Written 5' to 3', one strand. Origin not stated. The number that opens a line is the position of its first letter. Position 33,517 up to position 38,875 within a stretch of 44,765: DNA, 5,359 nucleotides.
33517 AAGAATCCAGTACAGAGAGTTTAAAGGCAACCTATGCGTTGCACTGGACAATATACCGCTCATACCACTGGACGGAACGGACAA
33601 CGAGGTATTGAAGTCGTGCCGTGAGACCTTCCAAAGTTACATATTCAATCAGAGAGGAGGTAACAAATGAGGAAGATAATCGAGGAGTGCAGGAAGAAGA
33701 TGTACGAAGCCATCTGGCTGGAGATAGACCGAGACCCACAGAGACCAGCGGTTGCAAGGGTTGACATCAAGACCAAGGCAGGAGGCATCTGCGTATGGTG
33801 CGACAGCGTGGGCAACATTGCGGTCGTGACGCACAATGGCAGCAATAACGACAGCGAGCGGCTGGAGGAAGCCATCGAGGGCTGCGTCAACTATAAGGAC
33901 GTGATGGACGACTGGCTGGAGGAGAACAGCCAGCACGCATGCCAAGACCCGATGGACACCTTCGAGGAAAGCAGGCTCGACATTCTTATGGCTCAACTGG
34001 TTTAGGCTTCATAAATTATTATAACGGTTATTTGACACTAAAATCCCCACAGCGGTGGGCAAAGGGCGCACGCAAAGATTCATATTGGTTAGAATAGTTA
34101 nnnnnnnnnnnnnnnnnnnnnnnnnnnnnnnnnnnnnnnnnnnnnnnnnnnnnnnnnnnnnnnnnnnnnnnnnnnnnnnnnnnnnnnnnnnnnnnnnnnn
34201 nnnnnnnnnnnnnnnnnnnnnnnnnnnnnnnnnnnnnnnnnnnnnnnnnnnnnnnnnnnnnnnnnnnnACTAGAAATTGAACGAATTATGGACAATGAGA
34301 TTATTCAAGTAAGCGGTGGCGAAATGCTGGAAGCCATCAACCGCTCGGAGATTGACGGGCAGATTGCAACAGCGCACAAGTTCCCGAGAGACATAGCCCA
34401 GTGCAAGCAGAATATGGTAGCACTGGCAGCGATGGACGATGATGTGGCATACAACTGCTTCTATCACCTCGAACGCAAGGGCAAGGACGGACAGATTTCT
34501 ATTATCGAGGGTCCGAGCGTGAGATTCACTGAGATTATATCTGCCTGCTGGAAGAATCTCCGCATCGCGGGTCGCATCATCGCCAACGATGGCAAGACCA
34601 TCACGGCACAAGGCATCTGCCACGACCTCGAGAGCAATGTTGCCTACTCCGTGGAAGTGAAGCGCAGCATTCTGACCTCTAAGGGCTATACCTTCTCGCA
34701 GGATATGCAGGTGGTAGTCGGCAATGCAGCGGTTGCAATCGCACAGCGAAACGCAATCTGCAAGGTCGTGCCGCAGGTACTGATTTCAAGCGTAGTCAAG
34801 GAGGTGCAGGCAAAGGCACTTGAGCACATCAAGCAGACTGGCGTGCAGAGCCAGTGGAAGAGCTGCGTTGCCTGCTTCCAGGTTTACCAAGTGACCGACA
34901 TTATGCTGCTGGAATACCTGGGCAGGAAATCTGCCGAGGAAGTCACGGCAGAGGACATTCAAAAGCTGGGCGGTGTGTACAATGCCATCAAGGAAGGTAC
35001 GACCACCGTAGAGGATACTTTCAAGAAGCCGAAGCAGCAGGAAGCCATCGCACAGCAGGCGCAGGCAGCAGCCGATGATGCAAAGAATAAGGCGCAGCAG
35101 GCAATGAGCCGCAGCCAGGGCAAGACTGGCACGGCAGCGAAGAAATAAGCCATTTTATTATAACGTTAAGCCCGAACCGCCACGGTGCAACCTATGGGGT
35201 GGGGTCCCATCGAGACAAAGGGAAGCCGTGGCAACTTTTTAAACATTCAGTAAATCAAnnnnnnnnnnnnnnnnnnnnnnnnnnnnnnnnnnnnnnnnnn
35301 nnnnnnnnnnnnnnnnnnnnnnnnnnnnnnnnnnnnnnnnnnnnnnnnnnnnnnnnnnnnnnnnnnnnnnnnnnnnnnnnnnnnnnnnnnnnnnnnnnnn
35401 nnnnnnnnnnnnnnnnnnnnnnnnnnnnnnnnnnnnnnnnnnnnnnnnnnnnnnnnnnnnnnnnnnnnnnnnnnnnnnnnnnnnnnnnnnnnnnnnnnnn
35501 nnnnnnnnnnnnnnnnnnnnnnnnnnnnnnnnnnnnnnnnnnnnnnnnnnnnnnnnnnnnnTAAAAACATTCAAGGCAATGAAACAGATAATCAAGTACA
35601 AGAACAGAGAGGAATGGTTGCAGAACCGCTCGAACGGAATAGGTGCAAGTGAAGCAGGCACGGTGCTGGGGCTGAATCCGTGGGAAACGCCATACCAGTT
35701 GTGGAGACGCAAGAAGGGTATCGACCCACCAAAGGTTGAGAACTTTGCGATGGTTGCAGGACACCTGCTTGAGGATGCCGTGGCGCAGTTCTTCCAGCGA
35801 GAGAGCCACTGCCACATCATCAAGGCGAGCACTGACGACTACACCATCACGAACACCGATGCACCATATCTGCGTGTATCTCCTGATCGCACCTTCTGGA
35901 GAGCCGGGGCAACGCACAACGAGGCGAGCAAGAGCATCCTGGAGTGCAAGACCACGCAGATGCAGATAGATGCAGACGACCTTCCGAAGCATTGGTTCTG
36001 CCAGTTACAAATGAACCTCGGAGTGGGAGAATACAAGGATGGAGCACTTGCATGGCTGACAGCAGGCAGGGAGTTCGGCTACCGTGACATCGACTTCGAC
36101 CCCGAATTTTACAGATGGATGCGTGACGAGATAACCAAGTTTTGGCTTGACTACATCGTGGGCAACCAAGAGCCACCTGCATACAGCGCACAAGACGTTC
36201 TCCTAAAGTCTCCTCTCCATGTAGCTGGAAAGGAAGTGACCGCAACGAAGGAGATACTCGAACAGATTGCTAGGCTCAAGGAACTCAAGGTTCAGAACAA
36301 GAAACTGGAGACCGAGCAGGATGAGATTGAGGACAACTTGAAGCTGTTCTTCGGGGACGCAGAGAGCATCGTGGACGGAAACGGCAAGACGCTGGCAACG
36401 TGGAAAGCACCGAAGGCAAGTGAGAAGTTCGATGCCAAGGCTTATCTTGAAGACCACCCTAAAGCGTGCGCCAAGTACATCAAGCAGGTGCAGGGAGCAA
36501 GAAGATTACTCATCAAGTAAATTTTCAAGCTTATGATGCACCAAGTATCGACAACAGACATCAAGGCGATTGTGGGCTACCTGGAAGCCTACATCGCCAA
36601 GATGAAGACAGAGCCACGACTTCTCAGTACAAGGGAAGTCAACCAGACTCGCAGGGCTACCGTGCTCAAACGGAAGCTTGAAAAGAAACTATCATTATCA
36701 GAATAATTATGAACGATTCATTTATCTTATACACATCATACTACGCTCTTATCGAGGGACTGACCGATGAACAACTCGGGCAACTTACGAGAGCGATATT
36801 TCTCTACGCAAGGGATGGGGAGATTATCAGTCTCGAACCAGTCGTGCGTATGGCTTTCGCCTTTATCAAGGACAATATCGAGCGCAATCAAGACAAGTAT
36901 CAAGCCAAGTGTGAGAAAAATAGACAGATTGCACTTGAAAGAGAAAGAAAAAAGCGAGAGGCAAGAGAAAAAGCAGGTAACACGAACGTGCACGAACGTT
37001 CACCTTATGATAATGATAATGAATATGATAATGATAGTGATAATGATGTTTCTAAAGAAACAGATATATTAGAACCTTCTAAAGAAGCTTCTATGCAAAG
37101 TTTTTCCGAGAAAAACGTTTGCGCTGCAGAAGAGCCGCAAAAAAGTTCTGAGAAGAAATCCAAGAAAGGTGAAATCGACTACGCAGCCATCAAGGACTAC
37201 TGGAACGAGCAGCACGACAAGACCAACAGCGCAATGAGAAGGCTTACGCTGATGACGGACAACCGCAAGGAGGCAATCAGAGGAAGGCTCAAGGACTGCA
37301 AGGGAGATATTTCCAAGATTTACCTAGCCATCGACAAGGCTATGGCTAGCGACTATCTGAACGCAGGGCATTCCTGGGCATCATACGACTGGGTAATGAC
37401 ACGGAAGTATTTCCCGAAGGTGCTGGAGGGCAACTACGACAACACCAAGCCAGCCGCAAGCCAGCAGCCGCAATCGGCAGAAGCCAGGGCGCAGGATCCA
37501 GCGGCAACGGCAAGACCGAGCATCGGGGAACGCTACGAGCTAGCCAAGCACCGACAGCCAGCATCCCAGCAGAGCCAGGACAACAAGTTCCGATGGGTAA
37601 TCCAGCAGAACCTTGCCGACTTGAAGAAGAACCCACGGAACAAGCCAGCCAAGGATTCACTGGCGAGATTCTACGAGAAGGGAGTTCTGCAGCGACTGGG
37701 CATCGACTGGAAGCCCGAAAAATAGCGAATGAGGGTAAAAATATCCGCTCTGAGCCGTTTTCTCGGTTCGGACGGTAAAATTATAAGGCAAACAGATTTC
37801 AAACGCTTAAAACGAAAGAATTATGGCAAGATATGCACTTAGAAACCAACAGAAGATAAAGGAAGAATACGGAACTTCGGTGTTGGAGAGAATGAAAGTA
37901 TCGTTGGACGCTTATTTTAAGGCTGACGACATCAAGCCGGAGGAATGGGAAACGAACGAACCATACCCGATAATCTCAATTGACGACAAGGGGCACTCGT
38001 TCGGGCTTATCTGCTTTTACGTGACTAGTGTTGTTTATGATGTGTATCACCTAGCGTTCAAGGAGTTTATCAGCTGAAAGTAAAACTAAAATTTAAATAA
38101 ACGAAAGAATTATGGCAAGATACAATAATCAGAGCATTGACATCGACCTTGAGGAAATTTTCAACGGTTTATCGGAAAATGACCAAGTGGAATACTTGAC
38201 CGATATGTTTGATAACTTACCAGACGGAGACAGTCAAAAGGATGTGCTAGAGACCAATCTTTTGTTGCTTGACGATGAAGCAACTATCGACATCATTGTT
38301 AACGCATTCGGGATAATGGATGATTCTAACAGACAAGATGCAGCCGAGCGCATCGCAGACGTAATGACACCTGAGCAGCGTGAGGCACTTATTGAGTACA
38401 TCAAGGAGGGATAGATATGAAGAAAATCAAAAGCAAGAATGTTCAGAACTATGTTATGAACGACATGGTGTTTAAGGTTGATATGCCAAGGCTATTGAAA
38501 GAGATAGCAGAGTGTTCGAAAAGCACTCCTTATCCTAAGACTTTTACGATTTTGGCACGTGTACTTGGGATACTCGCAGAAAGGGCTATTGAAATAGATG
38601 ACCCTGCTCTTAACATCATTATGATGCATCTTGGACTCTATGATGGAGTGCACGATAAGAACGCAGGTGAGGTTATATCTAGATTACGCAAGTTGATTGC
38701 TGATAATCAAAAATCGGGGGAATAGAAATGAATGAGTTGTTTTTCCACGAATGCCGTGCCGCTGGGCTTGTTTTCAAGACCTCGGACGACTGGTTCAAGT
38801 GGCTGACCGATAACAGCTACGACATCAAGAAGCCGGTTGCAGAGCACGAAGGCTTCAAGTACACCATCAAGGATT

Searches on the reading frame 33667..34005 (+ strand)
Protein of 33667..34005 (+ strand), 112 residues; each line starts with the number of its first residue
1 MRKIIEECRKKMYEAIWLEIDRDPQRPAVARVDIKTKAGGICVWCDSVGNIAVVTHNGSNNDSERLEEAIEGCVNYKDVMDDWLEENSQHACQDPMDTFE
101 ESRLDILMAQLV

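Call 33: search_protein_families(library=phrogs, proteins=[window:33667-34005:+], max_evalue=0.001)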
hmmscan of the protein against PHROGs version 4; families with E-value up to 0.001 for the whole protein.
window:33667-34005:+ (112 aa): 0 families

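Call 51: search_protein_families(library=pfam, proteins=[window:33667-34005:+], max_evalue=1)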
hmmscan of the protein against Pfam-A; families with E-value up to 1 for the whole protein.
window:33667-34005:+ (112 aa): 2 families
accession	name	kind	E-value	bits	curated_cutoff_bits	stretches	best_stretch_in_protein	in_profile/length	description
PF05813.17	Orthopox_F7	-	0.077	13.6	25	1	60-106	18-62/80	Orthopoxvirus F7 protein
PF09388.15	SpoOE-like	-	0.45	11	23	1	3-16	3-16/42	Spo0E like sporulation regulatory protein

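Call 64: search_protein_families(library=ncbifam, proteins=[window:33667-34005:+], max_evalue=0.1)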
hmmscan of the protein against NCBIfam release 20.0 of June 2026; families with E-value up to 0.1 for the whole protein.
window:33667-34005:+ (112 aa): 0 families

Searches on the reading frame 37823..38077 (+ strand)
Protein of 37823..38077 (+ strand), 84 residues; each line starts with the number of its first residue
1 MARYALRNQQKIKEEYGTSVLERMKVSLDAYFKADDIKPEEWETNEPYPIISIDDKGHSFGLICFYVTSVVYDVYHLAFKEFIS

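Call 51: search_protein_families(library=pfam, proteins=[window:37823-38077:+], max_evalue=1)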
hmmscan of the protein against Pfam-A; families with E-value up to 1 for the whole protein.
window:37823-38077:+ (84 aa): 1 family
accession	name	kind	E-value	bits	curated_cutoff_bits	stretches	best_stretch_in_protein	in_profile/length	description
PF24242.1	DUF7449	-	0.12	12.8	27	1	5-44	3-40/89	Domain of unknown function (DUF7449)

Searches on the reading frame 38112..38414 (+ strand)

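Call 51: search_protein_families(library=pfam, proteins=[window:38112-38414:+], max_evalue=1)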
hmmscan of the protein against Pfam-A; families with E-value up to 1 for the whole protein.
window:38112-38414:+ (100 aa): 3 families
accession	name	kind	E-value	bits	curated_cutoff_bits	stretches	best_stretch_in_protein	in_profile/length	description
PF13376.11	OmdA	-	0.012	16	25.6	1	65-95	21-51/60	Bacteriocin-protection, YdeI or OmpD-Associated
PF04119.17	HSP9_HSP12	-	0.037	14.9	26.3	1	69-99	1-31/59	Heat shock protein 9/12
PF13817.11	DDE_Tnp_IS66_C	-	0.15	12.7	30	0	26-44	14-32/39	IS66 C-terminal element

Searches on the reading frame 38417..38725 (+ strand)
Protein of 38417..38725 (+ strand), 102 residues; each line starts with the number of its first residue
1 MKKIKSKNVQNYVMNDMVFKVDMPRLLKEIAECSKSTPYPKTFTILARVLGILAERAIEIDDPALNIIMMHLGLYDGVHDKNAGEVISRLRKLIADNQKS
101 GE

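Call 51: search_protein_families(library=pfam, proteins=[window:38417-38725:+], max_evalue=1)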
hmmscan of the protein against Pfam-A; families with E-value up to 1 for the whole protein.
window:38417-38725:+ (102 aa): 1 family
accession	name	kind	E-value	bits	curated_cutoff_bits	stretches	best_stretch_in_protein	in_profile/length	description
PF01842.31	ACT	-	0.042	14.1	27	1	45-61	13-29/66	ACT domain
